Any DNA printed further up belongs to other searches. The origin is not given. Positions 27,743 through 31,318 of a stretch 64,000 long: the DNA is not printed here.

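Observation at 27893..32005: Cytoplasmic fused ferredoxin-molybdopterin oxidoreductase with rhodanese and ArsR neighbours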

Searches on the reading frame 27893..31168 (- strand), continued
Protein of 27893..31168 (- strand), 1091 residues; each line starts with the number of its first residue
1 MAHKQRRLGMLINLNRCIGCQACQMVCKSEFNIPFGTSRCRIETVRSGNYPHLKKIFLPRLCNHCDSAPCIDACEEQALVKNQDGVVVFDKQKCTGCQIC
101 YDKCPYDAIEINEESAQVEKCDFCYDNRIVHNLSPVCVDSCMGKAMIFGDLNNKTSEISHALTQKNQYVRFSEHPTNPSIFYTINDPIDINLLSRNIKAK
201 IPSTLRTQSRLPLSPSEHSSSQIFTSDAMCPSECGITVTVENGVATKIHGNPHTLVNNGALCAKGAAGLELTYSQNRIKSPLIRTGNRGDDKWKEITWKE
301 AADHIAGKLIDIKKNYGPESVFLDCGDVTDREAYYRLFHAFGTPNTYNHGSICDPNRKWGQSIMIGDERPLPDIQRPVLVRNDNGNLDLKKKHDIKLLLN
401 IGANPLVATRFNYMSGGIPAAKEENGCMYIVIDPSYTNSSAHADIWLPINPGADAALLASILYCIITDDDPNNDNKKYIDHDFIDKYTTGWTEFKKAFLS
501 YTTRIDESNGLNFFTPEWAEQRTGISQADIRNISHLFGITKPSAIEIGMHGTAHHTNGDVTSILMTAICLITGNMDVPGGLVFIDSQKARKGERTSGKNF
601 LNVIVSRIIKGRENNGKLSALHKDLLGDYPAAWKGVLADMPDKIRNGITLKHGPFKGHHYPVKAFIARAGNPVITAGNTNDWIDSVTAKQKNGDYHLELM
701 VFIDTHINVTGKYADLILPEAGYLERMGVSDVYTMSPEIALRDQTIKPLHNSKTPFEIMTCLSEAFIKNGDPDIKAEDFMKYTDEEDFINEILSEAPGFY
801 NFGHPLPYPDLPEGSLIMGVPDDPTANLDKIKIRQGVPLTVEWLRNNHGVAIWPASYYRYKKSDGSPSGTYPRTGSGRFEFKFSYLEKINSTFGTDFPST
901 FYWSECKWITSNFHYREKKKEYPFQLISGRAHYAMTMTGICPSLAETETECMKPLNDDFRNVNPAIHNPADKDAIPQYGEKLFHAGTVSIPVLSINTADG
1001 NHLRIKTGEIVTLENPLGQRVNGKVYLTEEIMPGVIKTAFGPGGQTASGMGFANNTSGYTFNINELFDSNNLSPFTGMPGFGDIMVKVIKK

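Call 8: find_homologous_proteins(query=window:27893-31168:-)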
Query window:27893-31168:- (1091 aa): 785 proteins with E <= 0.001 among 7617 candidates; the best 120 are listed.
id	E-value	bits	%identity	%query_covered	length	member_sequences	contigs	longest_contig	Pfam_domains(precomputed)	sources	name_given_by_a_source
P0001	0.0e+0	2580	100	99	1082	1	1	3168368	PF14697.12,PF00384.28,PF12797.13,PF12837.13,PF13247.12,PF00037.33,PF01568.28,PF13237.12,PF04879.22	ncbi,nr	ncbi:MAG: molybdopterin-dependent oxidoreductase [Nitrospiraceae bacterium]|nr:MAG: molybdopterin-de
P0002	0.0e+0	2019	78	100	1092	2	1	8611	PF00384.28,PF12797.13,PF13247.12,PF00037.33,PF01568.28,PF04879.22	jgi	jgi:anaerobic selenocysteine-containing dehydrogenase/Fe-S-cluster-containing hydrogenase component 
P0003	0.0e+0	1992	78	98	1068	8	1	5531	PF00384.28,PF13247.12,PF00037.33,PF01568.28,PF12838.13,PF04879.22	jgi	-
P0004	0.0e+0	1951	76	98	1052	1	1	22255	PF00384.28,PF13247.12,PF00037.33,PF01568.28,PF04879.22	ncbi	-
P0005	0.0e+0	1925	75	98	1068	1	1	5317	PF14697.12,PF00384.28,PF13247.12,PF00037.33,PF01568.28,PF12838.13,PF04879.22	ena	-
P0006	0.0e+0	1791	69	100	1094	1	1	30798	PF14697.12,PF00384.28,PF12797.13,PF12837.13,PF13247.12,PF00037.33,PF01568.28,PF12838.13,PF13237.12,PF04879.22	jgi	jgi:anaerobic selenocysteine-containing dehydrogenase/Fe-S-cluster-containing dehydrogenase componen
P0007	0.0e+0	1775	69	100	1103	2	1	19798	PF14697.12,PF00384.28,PF13247.12,PF00037.33,PF01568.28,PF04879.22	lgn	-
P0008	0.0e+0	1772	69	99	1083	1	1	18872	PF00384.28,PF13247.12,PF00037.33,PF01568.28,PF04879.22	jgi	-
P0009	0.0e+0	1768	67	100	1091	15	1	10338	PF00384.28,PF12797.13,PF12837.13,PF13247.12,PF00037.33,PF01568.28,PF13187.12,PF04879.22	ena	-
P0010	0.0e+0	1767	79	87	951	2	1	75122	PF00384.28,PF01568.28,PF04879.22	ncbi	-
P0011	0.0e+0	1763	67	100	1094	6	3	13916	PF14697.12,PF00384.28,PF12797.13,PF12837.13,PF13247.12,PF00037.33,PF01568.28,PF04879.22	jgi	jgi:anaerobic selenocysteine-containing dehydrogenase/Fe-S-cluster-containing dehydrogenase componen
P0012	0.0e+0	1756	78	87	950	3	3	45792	PF00384.28,PF01568.28,PF04879.22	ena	-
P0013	0.0e+0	1749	68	99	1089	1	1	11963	PF14697.12,PF00384.28,PF12837.13,PF13247.12,PF00037.33,PF01568.28,PF13237.12,PF04879.22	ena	-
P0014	0.0e+0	1748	68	99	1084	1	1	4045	PF00384.28,PF12797.13,PF12837.13,PF13247.12,PF00037.33,PF12838.13,PF13237.12,PF13187.12,PF04879.22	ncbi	-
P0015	0.0e+0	1745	67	100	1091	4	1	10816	PF00384.28,PF12797.13,PF13247.12,PF00037.33,PF01568.28,PF04879.22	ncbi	ncbi:MAG: molybdopterin-dependent oxidoreductase [Thermodesulfovibrionia bacterium]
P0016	0.0e+0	1744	68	99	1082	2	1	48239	PF14697.12,PF00384.28,PF12837.13,PF13247.12,PF00037.33,PF01568.28,PF04879.22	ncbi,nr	ncbi:MAG: molybdopterin-dependent oxidoreductase [Nitrospirae bacterium]|nr:molybdopterin-dependent 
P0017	0.0e+0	1736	67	100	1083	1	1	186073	PF14697.12,PF00384.28,PF12797.13,PF12837.13,PF13247.12,PF01568.28,PF13237.12,PF13187.12,PF04879.22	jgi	jgi:anaerobic selenocysteine-containing dehydrogenase/Fe-S-cluster-containing hydrogenase component 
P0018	0.0e+0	1736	66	100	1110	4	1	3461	PF14697.12,PF00384.28,PF12797.13,PF13247.12,PF00037.33,PF01568.28,PF13237.12,PF04879.22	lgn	-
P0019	0.0e+0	1735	67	100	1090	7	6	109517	PF14697.12,PF00384.28,PF12797.13,PF12837.13,PF13247.12,PF00037.33,PF01568.28,PF04879.22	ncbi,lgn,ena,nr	ncbi:MAG TPA: dehydrogenase [Nitrospirae bacterium]|nr:tetrathionate reductase subunit B precursor [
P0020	0.0e+0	1732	66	100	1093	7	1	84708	PF14697.12,PF00384.28,PF12797.13,PF12837.13,PF13247.12,PF00037.33,PF01568.28,PF04879.22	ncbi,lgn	-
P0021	0.0e+0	1730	67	100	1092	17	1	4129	PF00384.28,PF13247.12,PF01568.28,PF12838.13,PF04879.22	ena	-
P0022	0.0e+0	1729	66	100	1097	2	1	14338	PF00384.28,PF12797.13,PF13247.12,PF01568.28,PF04879.22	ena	-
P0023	0.0e+0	1722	65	100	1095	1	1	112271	PF14697.12,PF00384.28,PF13247.12,PF01568.28,PF13237.12,PF04879.22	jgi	jgi:anaerobic selenocysteine-containing dehydrogenase/Fe-S-cluster-containing hydrogenase component 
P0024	0.0e+0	1719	66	99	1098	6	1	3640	PF14697.12,PF00384.28,PF12797.13,PF12837.13,PF13247.12,PF00037.33,PF01568.28,PF12838.13,PF13237.12,PF04879.22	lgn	-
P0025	0.0e+0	1716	66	100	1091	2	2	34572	PF14697.12,PF00384.28,PF12797.13,PF12837.13,PF13247.12,PF00037.33,PF01568.28,PF13237.12,PF04879.22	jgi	jgi:anaerobic selenocysteine-containing dehydrogenase/Fe-S-cluster-containing hydrogenase component 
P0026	0.0e+0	1716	68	98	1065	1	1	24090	PF00384.28,PF13247.12,PF00037.33,PF01568.28,PF04879.22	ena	-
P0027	0.0e+0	1716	67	100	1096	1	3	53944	PF00384.28,PF13247.12,PF00037.33,PF01568.28,PF04879.22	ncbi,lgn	-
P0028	0.0e+0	1715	67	99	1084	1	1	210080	PF00384.28,PF12797.13,PF13247.12,PF00037.33,PF01568.28,PF13237.12,PF04879.22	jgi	jgi:thiosulfate reductase/polysulfide reductase chain A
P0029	0.0e+0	1715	66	100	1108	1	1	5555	PF00384.28,PF12797.13,PF12837.13,PF13247.12,PF00037.33,PF01568.28,PF13237.12,PF13187.12,PF04879.22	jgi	-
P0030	0.0e+0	1713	65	100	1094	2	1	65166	PF14697.12,PF00384.28,PF12797.13,PF12837.13,PF13247.12,PF00037.33,PF01568.28,PF12838.13,PF13237.12,PF04879.22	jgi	jgi:anaerobic selenocysteine-containing dehydrogenase/Fe-S-cluster-containing hydrogenase component 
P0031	0.0e+0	1713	66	100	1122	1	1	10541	PF14697.12,PF00384.28,PF12797.13,PF12837.13,PF13247.12,PF00037.33,PF01568.28,PF13237.12,PF04879.22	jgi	jgi:anaerobic selenocysteine-containing dehydrogenase/Fe-S-cluster-containing dehydrogenase componen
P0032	0.0e+0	1709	65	100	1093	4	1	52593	PF14697.12,PF00384.28,PF12797.13,PF13247.12,PF00037.33,PF01568.28,PF12838.13,PF13237.12,PF04879.22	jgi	jgi:anaerobic selenocysteine-containing dehydrogenase/Fe-S-cluster-containing hydrogenase component 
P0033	0.0e+0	1708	66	100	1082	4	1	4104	PF14697.12,PF00384.28,PF12797.13,PF12837.13,PF13247.12,PF00037.33,PF04879.22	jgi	jgi:anaerobic selenocysteine-containing dehydrogenase/Fe-S-cluster-containing hydrogenase component 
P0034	0.0e+0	1706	66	100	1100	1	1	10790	PF00384.28,PF13247.12,PF00037.33,PF01568.28,PF12838.13,PF13237.12,PF04879.22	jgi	jgi:anaerobic selenocysteine-containing dehydrogenase/Fe-S-cluster-containing hydrogenase component 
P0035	0.0e+0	1705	66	100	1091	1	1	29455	PF00384.28,PF12797.13,PF13247.12,PF00037.33,PF01568.28,PF13237.12,PF04879.22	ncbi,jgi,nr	ncbi:MAG: dehydrogenase [Nitrospiraceae bacterium]|nr:MAG: dehydrogenase [Nitrospiraceae bacterium]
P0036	0.0e+0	1705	66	100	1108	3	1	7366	PF14697.12,PF00384.28,PF12837.13,PF13247.12,PF00037.33,PF01568.28,PF04879.22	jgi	-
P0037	0.0e+0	1703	65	100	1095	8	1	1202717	PF14697.12,PF00384.28,PF13247.12,PF01568.28,PF04879.22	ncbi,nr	ncbi:MAG: molybdopterin-dependent oxidoreductase [Nitrospiraceae bacterium]|nr:MAG: molybdopterin-de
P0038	0.0e+0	1703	65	100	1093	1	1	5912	PF14697.12,PF00384.28,PF12797.13,PF12837.13,PF13247.12,PF01568.28,PF13237.12,PF04879.22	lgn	-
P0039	0.0e+0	1700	66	100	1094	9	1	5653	PF00384.28,PF12797.13,PF12837.13,PF13247.12,PF00037.33,PF01568.28,PF04879.22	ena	-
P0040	0.0e+0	1698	65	99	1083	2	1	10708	PF00384.28,PF12837.13,PF13247.12,PF00037.33,PF01568.28,PF13237.12,PF04879.22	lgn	-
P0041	0.0e+0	1692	64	100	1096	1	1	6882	PF14697.12,PF00384.28,PF13247.12,PF01568.28,PF04879.22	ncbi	-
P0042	0.0e+0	1692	63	100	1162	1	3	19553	PF14697.12,PF00384.28,PF12797.13,PF12837.13,PF13247.12,PF00037.33,PF01568.28,PF04879.22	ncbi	-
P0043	0.0e+0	1691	64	100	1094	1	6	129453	PF14697.12,PF00384.28,PF12837.13,PF13247.12,PF00037.33,PF01568.28,PF12838.13,PF13237.12,PF04879.22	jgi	jgi:anaerobic selenocysteine-containing dehydrogenase/Fe-S-cluster-containing hydrogenase component 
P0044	0.0e+0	1690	67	100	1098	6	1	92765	PF00384.28,PF12797.13,PF12837.13,PF13247.12,PF00037.33,PF01568.28,PF04879.22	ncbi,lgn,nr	ncbi:MAG: molybdopterin-dependent oxidoreductase [Nitrospirae bacterium]|nr:molybdopterin-dependent 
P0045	0.0e+0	1690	64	100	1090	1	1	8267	PF14697.12,PF00384.28,PF13247.12,PF01568.28,PF04879.22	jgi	jgi:anaerobic selenocysteine-containing dehydrogenase/Fe-S-cluster-containing hydrogenase component 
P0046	0.0e+0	1688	63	100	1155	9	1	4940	PF14697.12,PF00384.28,PF12797.13,PF12837.13,PF13247.12,PF00037.33,PF01568.28,PF13237.12,PF04879.22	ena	-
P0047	0.0e+0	1686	65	100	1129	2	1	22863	PF14697.12,PF00384.28,PF12797.13,PF12837.13,PF13247.12,PF00037.33,PF01568.28,PF04879.22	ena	-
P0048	0.0e+0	1686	64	100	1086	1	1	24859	PF00384.28,PF12837.13,PF13247.12,PF01568.28,PF04879.22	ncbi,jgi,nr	ncbi:MAG: dehydrogenase [Nitrospiraceae bacterium]|nr:MAG: dehydrogenase [Nitrospiraceae bacterium]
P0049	0.0e+0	1686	65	100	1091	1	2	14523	PF00384.28,PF12837.13,PF13247.12,PF00037.33,PF01568.28,PF04879.22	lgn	-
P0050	0.0e+0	1683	65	99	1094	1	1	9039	PF14697.12,PF00384.28,PF12797.13,PF13247.12,PF00037.33,PF01568.28,PF12838.13,PF13237.12,PF04879.22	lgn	-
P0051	0.0e+0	1682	67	100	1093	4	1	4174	PF00384.28,PF12797.13,PF12837.13,PF13247.12,PF00037.33,PF01568.28,PF13237.12,PF04879.22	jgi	jgi:thiosulfate reductase/polysulfide reductase chain A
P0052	0.0e+0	1682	65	100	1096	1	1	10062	PF14697.12,PF00384.28,PF12797.13,PF12837.13,PF13247.12,PF00037.33,PF01568.28,PF12838.13,PF04879.22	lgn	-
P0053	0.0e+0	1680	64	100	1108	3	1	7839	PF00384.28,PF12837.13,PF13247.12,PF00037.33,PF01568.28,PF04879.22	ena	-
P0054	0.0e+0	1676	65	100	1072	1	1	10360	PF00384.28,PF12837.13,PF13247.12,PF01568.28,PF04879.22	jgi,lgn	jgi:anaerobic selenocysteine-containing dehydrogenase/Fe-S-cluster-containing dehydrogenase componen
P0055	0.0e+0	1674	66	100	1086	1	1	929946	PF00384.28,PF12797.13,PF12837.13,PF13247.12,PF00037.33,PF01568.28,PF12838.13,PF13237.12,PF04879.22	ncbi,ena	-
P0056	0.0e+0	1671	65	100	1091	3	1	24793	PF00384.28,PF12797.13,PF12837.13,PF13247.12,PF00037.33,PF01568.28,PF04879.22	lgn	-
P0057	0.0e+0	1669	64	100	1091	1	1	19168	PF00384.28,PF12837.13,PF13247.12,PF00037.33,PF01568.28,PF04879.22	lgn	-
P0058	0.0e+0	1667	63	100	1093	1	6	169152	PF14697.12,PF00384.28,PF12837.13,PF13247.12,PF00037.33,PF01568.28,PF04879.22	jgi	jgi:anaerobic selenocysteine-containing dehydrogenase/Fe-S-cluster-containing dehydrogenase componen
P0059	0.0e+0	1667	64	99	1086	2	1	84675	PF14697.12,PF00384.28,PF12797.13,PF13247.12,PF00037.33,PF01568.28,PF13237.12,PF04879.22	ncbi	-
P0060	0.0e+0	1666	66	99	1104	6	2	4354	PF00384.28,PF12837.13,PF13247.12,PF00037.33,PF01568.28,PF04879.22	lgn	-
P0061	0.0e+0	1666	64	100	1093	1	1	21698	PF00384.28,PF12797.13,PF13247.12,PF01568.28,PF04879.22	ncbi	ncbi:MAG: molybdopterin-dependent oxidoreductase [Nitrospirota bacterium]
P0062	0.0e+0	1666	64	100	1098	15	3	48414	PF00384.28,PF13247.12,PF04879.22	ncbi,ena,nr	ncbi:tetrathionate reductase subunit B precursor [bacterium BMS3Abin09]|nr:tetrathionate reductase s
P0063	0.0e+0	1666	65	100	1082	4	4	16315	PF14697.12,PF00384.28,PF12797.13,PF12837.13,PF13247.12,PF00037.33,PF01568.28,PF12838.13,PF25160.2,PF04879.22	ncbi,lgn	-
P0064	0.0e+0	1663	63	100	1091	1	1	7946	PF00384.28,PF12797.13,PF12837.13,PF13247.12,PF00037.33,PF01568.28,PF04879.22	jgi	jgi:thiosulfate reductase/polysulfide reductase chain A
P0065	0.0e+0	1661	64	99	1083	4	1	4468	PF00384.28,PF13247.12,PF00037.33,PF01568.28,PF13237.12,PF04879.22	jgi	jgi:anaerobic selenocysteine-containing dehydrogenase/Fe-S-cluster-containing hydrogenase component 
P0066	0.0e+0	1658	64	99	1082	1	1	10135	PF00384.28,PF13247.12,PF00037.33,PF01568.28,PF13187.12,PF04879.22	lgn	-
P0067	0.0e+0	1657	63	100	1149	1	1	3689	PF00384.28,PF12797.13,PF13247.12,PF00037.33,PF01568.28,PF13237.12,PF04879.22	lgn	-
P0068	0.0e+0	1653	63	100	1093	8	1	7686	PF00384.28,PF12797.13,PF12837.13,PF13247.12,PF00037.33,PF01568.28,PF04879.22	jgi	jgi:anaerobic selenocysteine-containing dehydrogenase/Fe-S-cluster-containing dehydrogenase componen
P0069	0.0e+0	1653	63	100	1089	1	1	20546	PF14697.12,PF00384.28,PF12797.13,PF12837.13,PF13247.12,PF00037.33,PF01568.28,PF04879.22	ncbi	-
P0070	0.0e+0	1651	64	100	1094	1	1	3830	PF00384.28,PF12797.13,PF12837.13,PF13247.12,PF04879.22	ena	-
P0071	0.0e+0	1650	63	99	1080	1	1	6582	PF00384.28,PF13247.12,PF00037.33,PF01568.28,PF04879.22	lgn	-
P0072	0.0e+0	1647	64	100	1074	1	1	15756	PF00384.28,PF12797.13,PF12837.13,PF13247.12,PF00037.33,PF01568.28,PF04879.22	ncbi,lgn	-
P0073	0.0e+0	1647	64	100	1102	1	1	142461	PF00384.28,PF12797.13,PF12837.13,PF13247.12,PF00037.33,PF01568.28,PF13237.12,PF04879.22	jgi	jgi:anaerobic selenocysteine-containing dehydrogenase/Fe-S-cluster-containing hydrogenase component 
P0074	0.0e+0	1645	64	100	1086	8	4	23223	PF00384.28,PF13247.12,PF00037.33,PF01568.28,PF04879.22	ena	-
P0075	0.0e+0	1642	63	100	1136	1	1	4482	PF00384.28,PF12837.13,PF13247.12,PF01568.28,PF12838.13,PF13237.12,PF04879.22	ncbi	-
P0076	0.0e+0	1639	63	99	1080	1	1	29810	PF00384.28,PF12797.13,PF12837.13,PF13247.12,PF00037.33,PF01568.28,PF04879.22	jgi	jgi:anaerobic selenocysteine-containing dehydrogenase/Fe-S-cluster-containing dehydrogenase componen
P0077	0.0e+0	1638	63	100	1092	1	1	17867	PF00384.28,PF12797.13,PF12837.13,PF13247.12,PF00037.33,PF01568.28,PF12838.13,PF13237.12,PF04879.22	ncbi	-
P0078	0.0e+0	1630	64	99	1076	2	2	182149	PF00384.28,PF13247.12,PF01568.28,PF04879.22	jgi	-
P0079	0.0e+0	1626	64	100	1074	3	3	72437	PF00384.28,PF13247.12,PF01568.28,PF04879.22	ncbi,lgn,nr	ncbi:MAG: molybdopterin-dependent oxidoreductase [Nitrospirae bacterium]|nr:molybdopterin-dependent 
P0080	0.0e+0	1626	63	99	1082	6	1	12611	PF00384.28,PF12797.13,PF12837.13,PF13247.12,PF00037.33,PF01568.28,PF13237.12,PF04879.22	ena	-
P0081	0.0e+0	1622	62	99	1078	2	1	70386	PF00384.28,PF12797.13,PF12837.13,PF13247.12,PF00037.33,PF01568.28,PF13237.12,PF04879.22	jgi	jgi:anaerobic selenocysteine-containing dehydrogenase/Fe-S-cluster-containing dehydrogenase componen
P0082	0.0e+0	1621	64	99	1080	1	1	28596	PF00384.28,PF12797.13,PF12837.13,PF13247.12,PF00037.33,PF01568.28,PF04879.22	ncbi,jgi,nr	ncbi:MAG: dehydrogenase [Nitrospiraceae bacterium]|nr:MAG: dehydrogenase [Nitrospiraceae bacterium]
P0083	0.0e+0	1620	63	99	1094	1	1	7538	PF14697.12,PF00384.28,PF12837.13,PF13247.12,PF12838.13,PF12797.13,PF00037.33,PF01568.28,PF25160.2,PF13237.12,PF13187.12,PF04879.22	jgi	-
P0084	0.0e+0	1620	63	99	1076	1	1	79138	PF00384.28,PF12797.13,PF13247.12,PF01568.28,PF12838.13,PF04879.22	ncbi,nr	ncbi:MAG: molybdopterin-dependent oxidoreductase [Nitrospirae bacterium]|nr:molybdopterin-dependent 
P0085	0.0e+0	1619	63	99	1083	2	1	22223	PF00384.28,PF12797.13,PF12837.13,PF13247.12,PF00037.33,PF12838.13,PF04879.22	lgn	-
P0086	0.0e+0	1615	63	99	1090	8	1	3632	PF00384.28,PF12797.13,PF13247.12,PF01568.28,PF12838.13,PF13187.12,PF04879.22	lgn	-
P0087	0.0e+0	1613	62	100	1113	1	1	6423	PF00384.28,PF12797.13,PF12837.13,PF13247.12,PF00037.33,PF01568.28,PF13237.12,PF04879.22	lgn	-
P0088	0.0e+0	1611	62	100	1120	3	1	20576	PF00384.28,PF12837.13,PF13247.12,PF00037.33,PF01568.28,PF04879.22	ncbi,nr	ncbi:MAG: molybdopterin-dependent oxidoreductase [Nitrospirae bacterium]|nr:molybdopterin-dependent 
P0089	0.0e+0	1610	62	99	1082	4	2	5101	PF00384.28,PF12797.13,PF12837.13,PF13247.12,PF00037.33,PF01568.28,PF13237.12,PF04879.22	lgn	-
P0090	0.0e+0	1610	62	100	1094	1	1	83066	PF14697.12,PF00384.28,PF12797.13,PF12837.13,PF13247.12,PF00037.33,PF01568.28,PF12838.13,PF13187.12,PF04879.22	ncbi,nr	ncbi:MAG: molybdopterin-dependent oxidoreductase [Nitrospirae bacterium]|nr:molybdopterin-dependent 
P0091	0.0e+0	1594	61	100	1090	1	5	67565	PF00384.28,PF13247.12,PF00037.33,PF01568.28,PF04879.22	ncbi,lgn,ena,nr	ncbi:MAG: molybdopterin-dependent oxidoreductase [Nitrospira sp.]|nr:molybdopterin-dependent oxidore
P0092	0.0e+0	1591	60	100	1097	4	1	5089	PF00384.28,PF12797.13,PF12837.13,PF13247.12,PF00037.33,PF01568.28,PF13237.12,PF04879.22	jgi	jgi:thiosulfate reductase/polysulfide reductase chain A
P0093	0.0e+0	1590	61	99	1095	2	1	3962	PF00384.28,PF12797.13,PF12837.13,PF13247.12,PF00037.33,PF01568.28,PF13237.12,PF04879.22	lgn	-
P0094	0.0e+0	1588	62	100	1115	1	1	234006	PF00384.28,PF12797.13,PF12837.13,PF13247.12,PF00037.33,PF01568.28,PF13237.12,PF04879.22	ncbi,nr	ncbi:MAG: molybdopterin-dependent oxidoreductase [Nitrospirae bacterium]|nr:molybdopterin-dependent 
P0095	0.0e+0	1587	62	99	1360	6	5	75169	PF00384.28,PF13247.12,PF00528.28,PF01568.28,PF04879.22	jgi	jgi:His/Glu/Gln/Arg/opine family amino acid ABC transporter permease subunit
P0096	0.0e+0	1586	62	100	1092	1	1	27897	PF00384.28,PF12797.13,PF12837.13,PF13247.12,PF00037.33,PF01568.28,PF13237.12,PF04879.22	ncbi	ncbi:MAG: molybdopterin-dependent oxidoreductase [Thermodesulfovibrionia bacterium]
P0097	0.0e+0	1586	60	99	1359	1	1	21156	PF00384.28,PF13247.12,PF00528.28,PF01568.28,PF04879.22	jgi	jgi:His/Glu/Gln/Arg/opine family amino acid ABC transporter permease subunit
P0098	0.0e+0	1583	62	63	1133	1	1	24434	PF14697.12,PF00384.28,PF12797.13,PF12837.13,PF13247.12,PF00037.33,PF01568.28,PF04879.22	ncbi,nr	ncbi:MAG: molybdopterin-dependent oxidoreductase [Nitrospirae bacterium]|nr:molybdopterin-dependent 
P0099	0.0e+0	1582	66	93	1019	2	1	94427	PF00384.28,PF13247.12,PF00037.33,PF01568.28,PF04879.22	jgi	jgi:anaerobic selenocysteine-containing dehydrogenase/ferredoxin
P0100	0.0e+0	1574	67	92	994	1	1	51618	PF00384.28,PF13247.12,PF01568.28,PF04879.22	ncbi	-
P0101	0.0e+0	1571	60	100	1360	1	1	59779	PF00384.28,PF13247.12,PF00528.28,PF00037.33,PF01568.28,PF04879.22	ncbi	-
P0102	0.0e+0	1569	59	100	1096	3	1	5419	PF00384.28,PF12797.13,PF12837.13,PF13247.12,PF00037.33,PF01568.28,PF13237.12,PF04879.22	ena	-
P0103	0.0e+0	1567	61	100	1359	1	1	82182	PF00384.28,PF12837.13,PF13247.12,PF00528.28,PF01568.28,PF04879.22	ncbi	-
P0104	0.0e+0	1558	66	91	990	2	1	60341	PF00384.28,PF13247.12,PF01568.28,PF04879.22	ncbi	-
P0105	0.0e+0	1557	61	99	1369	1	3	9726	PF00384.28,PF13247.12,PF00528.28,PF01568.28,PF04879.22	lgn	-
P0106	0.0e+0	1557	60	100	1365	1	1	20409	PF00384.28,PF13247.12,PF00528.28,PF01568.28,PF04879.22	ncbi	-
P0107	0.0e+0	1555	60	99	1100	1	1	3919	PF00384.28,PF12837.13,PF13247.12,PF01568.28,PF04879.22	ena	-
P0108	0.0e+0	1551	60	100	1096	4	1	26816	PF00384.28,PF12797.13,PF13247.12,PF00037.33,PF01568.28,PF12838.13,PF13237.12,PF04879.22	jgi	-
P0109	0.0e+0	1547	69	87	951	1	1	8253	PF00384.28,PF01568.28,PF04879.22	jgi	jgi:anaerobic selenocysteine-containing dehydrogenase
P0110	0.0e+0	1530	60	100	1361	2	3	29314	PF00384.28,PF13247.12,PF00528.28,PF04879.22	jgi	jgi:thiosulfate reductase/polysulfide reductase chain A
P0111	0.0e+0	1524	65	91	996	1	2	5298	PF00384.28,PF13247.12,PF04879.22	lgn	-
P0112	0.0e+0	1523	59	100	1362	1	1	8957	PF00384.28,PF13247.12,PF00528.28,PF01568.28,PF04879.22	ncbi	-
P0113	0.0e+0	1522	60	100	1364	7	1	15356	PF00384.28,PF13247.12,PF00528.28,PF01568.28,PF04879.22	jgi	jgi:His/Glu/Gln/Arg/opine family amino acid ABC transporter permease subunit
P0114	0.0e+0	1518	58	100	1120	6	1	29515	PF00384.28,PF12797.13,PF13247.12,PF01568.28,PF04879.22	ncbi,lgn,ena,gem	-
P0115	0.0e+0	1513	59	100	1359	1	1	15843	PF00384.28,PF13247.12,PF00528.28,PF04879.22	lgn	-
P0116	0.0e+0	1510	58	100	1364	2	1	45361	PF00384.28,PF13247.12,PF00528.28,PF01568.28,PF12838.13,PF04879.22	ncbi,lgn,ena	-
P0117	0.0e+0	1510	65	91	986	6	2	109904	PF00384.28,PF13247.12,PF01568.28,PF04879.22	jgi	jgi:anaerobic selenocysteine-containing dehydrogenase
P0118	0.0e+0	1509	59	99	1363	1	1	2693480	PF00384.28,PF13247.12,PF00528.28,PF01568.28,PF04879.22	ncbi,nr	ncbi:MAG: ABC transporter permease subunit [Nitrospiraceae bacterium]|nr:MAG: ABC transporter permea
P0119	0.0e+0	1505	58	100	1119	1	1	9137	PF00384.28,PF12797.13,PF12837.13,PF13247.12,PF01568.28,PF12838.13,PF13237.12,PF13187.12,PF04879.22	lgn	-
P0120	0.0e+0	1505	59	100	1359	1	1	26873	PF00384.28,PF13247.12,PF00528.28,PF04879.22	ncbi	-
